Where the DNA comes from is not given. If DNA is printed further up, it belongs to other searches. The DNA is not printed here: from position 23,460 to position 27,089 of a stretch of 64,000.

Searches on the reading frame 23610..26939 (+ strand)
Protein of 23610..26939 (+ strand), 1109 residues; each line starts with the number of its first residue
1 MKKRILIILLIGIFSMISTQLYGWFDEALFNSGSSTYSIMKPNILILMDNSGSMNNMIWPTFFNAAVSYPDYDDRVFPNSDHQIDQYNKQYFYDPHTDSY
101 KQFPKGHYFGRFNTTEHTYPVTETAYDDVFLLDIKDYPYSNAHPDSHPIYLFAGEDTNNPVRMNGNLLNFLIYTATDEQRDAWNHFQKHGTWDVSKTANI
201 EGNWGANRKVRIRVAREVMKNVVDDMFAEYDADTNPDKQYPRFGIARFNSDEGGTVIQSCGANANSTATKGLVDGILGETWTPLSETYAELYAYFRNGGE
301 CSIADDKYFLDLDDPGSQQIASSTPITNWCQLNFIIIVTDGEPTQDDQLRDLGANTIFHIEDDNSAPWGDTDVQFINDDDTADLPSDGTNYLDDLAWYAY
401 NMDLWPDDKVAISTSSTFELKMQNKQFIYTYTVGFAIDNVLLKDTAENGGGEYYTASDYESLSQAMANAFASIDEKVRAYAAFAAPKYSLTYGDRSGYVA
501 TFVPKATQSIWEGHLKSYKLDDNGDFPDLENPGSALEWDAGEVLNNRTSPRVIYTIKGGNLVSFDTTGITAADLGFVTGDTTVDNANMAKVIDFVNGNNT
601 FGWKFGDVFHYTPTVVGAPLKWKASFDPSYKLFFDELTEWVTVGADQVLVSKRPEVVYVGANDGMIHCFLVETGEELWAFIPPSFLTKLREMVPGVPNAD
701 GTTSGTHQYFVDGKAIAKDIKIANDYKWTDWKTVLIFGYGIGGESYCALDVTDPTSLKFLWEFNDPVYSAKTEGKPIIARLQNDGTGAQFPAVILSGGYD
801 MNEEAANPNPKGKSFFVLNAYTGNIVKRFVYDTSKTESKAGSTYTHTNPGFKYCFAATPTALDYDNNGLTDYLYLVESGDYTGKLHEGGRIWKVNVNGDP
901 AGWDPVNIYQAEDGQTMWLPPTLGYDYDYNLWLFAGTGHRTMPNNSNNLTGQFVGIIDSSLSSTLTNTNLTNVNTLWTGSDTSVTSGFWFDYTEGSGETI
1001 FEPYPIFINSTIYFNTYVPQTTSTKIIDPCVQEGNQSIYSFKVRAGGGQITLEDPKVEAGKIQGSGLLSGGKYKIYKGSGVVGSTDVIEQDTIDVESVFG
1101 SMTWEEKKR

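Call 20: search_protein_families(library=pfam, proteins=[window:23610-26939:+], max_evalue=0.0001)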
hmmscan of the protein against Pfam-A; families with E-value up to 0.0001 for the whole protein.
window:23610-26939:+ (1109 aa): 1 family
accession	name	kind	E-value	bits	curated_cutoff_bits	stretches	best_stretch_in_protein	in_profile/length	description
PF05567.17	T4P_PilY1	-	1.1e-12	48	28.1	1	653-829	41-239/411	PilY1 beta-propeller domain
